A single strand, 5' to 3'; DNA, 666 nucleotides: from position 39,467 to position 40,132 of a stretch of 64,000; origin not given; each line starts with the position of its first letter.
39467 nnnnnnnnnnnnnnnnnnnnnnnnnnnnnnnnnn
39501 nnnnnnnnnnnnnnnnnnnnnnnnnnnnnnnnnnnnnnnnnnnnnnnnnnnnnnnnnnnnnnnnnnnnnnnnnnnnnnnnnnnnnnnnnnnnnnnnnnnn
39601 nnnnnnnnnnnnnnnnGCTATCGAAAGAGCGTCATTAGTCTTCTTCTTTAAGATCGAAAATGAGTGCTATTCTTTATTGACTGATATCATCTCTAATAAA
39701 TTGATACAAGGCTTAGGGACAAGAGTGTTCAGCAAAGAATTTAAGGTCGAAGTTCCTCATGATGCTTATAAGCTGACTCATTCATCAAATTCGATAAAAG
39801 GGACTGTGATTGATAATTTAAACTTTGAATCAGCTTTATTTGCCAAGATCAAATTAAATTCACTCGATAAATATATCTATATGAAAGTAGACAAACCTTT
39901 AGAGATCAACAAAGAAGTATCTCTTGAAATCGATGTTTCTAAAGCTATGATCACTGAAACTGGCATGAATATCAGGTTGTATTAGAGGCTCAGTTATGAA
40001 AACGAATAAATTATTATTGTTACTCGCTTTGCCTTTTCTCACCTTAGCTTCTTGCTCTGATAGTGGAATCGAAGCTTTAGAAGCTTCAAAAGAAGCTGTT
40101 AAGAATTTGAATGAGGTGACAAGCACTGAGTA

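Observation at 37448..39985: MalK/MsmK-type ABC ATPase with a 475-aa C-terminal extension: a K/E-rich coiled coil plus a second TOBE-like domain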

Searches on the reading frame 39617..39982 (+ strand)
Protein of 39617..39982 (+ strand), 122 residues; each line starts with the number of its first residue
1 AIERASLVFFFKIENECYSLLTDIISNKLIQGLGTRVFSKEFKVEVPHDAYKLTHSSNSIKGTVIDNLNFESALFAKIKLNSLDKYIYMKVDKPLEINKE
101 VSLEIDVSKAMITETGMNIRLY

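Call 8: search_protein_families(library=pfam, proteins=[window:39635-39982:+], max_evalue=10)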
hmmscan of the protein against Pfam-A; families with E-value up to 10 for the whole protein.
window:39635-39982:+ (116 aa): 1 family
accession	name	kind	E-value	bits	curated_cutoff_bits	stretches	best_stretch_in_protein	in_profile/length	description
PF03434.18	DUF276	-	0.00089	19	25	1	18-101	120-204/291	DUF276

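Call 40: find_homologous_proteins(query=window:39617-39982:+, max_evalue=0.001)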
Query window:39617-39982:+ (122 aa): 2 proteins with E <= 0.001 among 17 candidates.
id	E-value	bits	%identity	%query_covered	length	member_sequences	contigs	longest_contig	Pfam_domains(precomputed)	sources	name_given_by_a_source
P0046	3.2e-26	109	47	100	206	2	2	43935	-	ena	-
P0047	1.1e-23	101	46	100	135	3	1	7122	-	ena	-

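Call 58: search_solved_structures(query=A2, max_evalue=10)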
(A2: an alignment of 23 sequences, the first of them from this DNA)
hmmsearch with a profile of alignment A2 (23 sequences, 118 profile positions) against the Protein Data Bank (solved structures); distinct sequences matched with E-value up to 10: 3.
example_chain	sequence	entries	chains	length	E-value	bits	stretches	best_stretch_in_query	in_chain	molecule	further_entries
2d62_A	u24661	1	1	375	0.15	15.3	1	54-113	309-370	multiple sugar-binding transport ATP-binding protein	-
7x0q_A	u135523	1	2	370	0.54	13.6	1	58-114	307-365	ABC transporter related protein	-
4tqu_S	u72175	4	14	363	1.7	11.9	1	57-113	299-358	AlgS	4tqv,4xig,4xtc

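Call 67: search_protein_families(library=ncbifam, proteins=[window:39617-39982:+], max_evalue=1)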
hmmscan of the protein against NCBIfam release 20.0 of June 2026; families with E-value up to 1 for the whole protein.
window:39617-39982:+ (122 aa): 0 families

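Call 86: find_homologous_proteins(query=A2, max_evalue=0.001)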
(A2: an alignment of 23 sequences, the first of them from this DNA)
Query A2 (23 sequences) (122 aa, profile of the alignment): 7 proteins with E <= 0.001 among 679 candidates.
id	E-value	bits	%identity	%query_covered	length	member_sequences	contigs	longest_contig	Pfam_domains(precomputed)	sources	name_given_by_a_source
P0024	5.4e-33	131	42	80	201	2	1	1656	-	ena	-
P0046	7.5e-33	131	47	100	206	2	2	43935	-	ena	-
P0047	1.8e-24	104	46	100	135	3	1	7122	-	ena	-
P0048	2.7e-24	103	36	11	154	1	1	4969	-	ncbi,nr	ncbi:MAG: hypothetical protein K2M95_01395, partial [Clostridiales bacterium]|nr:hypothetical protei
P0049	1.9e-15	75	24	70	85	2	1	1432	-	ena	-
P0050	6.6e-15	73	25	66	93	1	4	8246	-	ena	-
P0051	2.8e-13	68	-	-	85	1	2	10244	-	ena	-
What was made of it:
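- Tried and rejected: With domain B alone or its profile, it returned only fragments (calls 40, 86).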
